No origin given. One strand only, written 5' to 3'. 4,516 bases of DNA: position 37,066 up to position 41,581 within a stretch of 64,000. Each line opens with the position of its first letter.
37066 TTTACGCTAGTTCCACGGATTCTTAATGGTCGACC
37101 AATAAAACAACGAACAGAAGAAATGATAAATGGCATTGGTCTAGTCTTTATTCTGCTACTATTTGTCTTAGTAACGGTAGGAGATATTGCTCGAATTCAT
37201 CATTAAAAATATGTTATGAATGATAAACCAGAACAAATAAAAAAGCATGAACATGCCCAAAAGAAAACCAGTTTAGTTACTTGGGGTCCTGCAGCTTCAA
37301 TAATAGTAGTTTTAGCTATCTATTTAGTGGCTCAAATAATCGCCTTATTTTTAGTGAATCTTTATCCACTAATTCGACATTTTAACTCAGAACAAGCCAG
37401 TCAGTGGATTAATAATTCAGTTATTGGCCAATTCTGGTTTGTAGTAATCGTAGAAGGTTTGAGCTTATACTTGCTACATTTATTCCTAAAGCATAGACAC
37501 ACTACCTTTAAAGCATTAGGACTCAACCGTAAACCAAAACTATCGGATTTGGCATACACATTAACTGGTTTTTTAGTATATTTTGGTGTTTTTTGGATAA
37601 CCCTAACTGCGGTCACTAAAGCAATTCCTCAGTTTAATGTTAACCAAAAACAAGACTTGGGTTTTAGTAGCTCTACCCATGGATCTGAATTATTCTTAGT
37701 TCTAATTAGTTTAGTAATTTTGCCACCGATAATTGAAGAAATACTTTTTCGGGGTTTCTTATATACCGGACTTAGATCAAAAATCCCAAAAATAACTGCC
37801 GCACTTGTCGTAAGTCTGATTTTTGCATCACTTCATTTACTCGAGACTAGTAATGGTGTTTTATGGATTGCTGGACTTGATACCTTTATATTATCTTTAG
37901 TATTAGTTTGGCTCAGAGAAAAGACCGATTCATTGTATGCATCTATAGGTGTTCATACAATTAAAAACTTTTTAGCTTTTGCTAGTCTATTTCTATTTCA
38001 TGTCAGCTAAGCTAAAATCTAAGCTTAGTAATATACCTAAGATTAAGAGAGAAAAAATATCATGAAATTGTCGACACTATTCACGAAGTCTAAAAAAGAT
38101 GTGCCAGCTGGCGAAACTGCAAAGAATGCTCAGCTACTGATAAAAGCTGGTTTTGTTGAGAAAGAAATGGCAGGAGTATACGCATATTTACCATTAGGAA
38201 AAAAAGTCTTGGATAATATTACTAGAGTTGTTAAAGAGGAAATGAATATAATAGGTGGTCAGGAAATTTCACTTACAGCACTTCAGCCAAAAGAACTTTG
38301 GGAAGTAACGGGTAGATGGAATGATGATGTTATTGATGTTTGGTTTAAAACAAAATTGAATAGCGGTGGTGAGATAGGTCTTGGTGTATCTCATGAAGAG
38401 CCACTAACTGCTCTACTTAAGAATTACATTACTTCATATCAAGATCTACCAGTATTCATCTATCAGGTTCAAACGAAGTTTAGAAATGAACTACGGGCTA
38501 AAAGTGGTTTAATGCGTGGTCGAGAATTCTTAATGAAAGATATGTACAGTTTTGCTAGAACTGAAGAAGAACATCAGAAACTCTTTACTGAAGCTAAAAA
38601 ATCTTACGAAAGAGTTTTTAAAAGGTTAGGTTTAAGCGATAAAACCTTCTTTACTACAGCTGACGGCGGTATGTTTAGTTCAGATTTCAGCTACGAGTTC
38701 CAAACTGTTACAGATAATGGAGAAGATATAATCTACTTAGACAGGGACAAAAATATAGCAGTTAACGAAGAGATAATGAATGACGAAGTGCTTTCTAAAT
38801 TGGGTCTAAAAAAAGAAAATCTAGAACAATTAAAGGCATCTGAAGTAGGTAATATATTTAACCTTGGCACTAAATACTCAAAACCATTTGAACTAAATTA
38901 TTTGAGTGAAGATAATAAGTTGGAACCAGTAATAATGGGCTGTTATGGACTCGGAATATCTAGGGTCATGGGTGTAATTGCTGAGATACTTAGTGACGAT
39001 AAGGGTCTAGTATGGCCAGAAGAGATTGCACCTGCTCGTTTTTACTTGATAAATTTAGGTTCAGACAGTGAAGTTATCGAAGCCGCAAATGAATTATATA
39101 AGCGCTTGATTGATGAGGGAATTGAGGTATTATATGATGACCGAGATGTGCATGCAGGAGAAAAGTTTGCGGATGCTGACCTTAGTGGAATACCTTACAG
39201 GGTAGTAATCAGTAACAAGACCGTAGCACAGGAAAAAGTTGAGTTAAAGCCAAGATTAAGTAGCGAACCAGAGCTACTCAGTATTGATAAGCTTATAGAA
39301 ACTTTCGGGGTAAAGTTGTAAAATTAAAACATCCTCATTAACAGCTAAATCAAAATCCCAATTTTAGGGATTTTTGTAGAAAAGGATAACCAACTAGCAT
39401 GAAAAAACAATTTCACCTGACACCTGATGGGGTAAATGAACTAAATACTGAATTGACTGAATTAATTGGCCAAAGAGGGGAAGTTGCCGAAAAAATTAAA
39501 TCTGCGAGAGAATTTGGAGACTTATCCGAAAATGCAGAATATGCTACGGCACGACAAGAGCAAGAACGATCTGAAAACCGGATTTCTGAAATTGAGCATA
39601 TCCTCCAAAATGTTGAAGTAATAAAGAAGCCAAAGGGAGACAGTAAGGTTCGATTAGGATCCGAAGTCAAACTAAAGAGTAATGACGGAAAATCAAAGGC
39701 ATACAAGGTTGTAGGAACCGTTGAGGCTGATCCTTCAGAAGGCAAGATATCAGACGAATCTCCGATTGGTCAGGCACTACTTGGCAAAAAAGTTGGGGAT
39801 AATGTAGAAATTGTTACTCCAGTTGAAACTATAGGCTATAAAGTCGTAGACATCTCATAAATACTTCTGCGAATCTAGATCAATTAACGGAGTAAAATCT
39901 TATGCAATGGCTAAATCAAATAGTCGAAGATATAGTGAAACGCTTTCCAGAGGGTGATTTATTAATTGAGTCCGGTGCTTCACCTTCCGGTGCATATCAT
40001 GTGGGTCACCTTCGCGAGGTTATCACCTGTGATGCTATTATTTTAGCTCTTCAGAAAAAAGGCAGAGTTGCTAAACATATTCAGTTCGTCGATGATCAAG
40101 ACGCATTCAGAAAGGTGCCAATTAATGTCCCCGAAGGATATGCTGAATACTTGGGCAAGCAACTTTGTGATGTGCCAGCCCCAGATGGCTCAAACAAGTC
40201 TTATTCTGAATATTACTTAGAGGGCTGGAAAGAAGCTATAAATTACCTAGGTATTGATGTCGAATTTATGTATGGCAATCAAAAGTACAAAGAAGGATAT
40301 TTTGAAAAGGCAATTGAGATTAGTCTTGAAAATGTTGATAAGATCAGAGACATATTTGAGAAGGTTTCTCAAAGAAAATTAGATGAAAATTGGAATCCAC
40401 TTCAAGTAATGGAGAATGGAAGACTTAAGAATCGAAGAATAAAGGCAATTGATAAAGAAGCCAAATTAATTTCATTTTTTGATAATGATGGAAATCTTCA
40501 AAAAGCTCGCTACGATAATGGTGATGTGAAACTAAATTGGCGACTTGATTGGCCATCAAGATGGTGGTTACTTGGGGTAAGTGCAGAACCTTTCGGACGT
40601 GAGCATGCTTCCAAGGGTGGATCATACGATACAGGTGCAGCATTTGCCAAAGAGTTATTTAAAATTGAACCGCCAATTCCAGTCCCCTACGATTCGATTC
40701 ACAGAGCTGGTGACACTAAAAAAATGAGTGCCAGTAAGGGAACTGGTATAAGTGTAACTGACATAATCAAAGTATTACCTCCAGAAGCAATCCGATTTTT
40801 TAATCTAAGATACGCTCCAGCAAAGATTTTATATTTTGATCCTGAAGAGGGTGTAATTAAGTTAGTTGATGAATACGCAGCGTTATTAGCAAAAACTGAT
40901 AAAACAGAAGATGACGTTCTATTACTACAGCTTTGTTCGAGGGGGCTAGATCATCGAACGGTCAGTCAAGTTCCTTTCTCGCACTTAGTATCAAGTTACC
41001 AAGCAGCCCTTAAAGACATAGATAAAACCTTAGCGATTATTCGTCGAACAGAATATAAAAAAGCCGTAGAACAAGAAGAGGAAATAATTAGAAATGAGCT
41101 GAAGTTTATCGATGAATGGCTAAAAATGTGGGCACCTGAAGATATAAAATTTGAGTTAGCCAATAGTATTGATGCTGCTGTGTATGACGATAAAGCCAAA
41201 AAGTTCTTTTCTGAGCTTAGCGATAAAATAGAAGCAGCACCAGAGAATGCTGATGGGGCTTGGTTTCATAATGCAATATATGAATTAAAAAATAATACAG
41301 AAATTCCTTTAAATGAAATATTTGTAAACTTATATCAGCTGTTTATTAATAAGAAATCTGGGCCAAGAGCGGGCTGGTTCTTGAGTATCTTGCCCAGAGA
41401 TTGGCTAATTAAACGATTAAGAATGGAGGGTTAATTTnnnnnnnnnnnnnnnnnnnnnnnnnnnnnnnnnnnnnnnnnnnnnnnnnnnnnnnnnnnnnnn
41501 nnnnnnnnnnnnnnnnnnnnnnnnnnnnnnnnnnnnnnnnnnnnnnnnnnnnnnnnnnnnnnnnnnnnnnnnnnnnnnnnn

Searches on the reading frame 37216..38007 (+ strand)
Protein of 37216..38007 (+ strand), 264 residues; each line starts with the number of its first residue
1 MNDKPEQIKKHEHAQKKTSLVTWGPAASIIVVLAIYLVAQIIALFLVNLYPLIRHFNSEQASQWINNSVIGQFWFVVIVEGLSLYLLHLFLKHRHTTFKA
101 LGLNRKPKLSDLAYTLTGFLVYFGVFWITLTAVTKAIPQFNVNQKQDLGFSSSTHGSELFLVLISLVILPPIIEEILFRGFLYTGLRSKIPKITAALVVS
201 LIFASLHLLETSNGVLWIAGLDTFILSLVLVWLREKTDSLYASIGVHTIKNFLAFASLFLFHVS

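Call 108: search_protein_families(library=pfam, proteins=[window:37216-38007:+], max_evalue=0.00001)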
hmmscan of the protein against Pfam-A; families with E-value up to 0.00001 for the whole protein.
window:37216-38007:+ (264 aa): 1 family
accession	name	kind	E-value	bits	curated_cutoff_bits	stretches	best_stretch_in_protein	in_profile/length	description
PF02517.21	Rce1-like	-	7.1e-21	74.8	22.4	1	158-253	3-93/93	Type II CAAX prenyl endopeptidase Rce1-like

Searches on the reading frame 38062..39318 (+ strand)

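Call 82: search_protein_families(library=pfam, proteins=[window:38062-39318:+], max_evalue=0.00001)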
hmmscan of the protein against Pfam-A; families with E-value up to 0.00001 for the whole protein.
window:38062-39318:+ (419 aa): 2 families
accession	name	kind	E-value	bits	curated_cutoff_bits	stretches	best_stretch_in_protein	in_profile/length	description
PF00587.30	tRNA-synt_2b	-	5.6e-29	101.9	29.3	1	97-308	3-177/179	tRNA synthetase class II core domain (G, H, P, S and T)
PF03129.25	HGTP_anticodon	-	8.9e-19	67.9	21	1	328-414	3-90/94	Anticodon binding domain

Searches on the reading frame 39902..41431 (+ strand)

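Call 82: search_protein_families(library=pfam, proteins=[window:39902-41431:+], max_evalue=0.00001)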
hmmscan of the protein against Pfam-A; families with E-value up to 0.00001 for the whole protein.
window:39902-41431:+ (510 aa): 1 family
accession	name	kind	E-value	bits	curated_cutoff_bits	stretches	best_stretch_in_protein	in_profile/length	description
PF01921.24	tRNA-synt_1f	-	8.9e-94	314.8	27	1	1-333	1-340/360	tRNA synthetases class I (K)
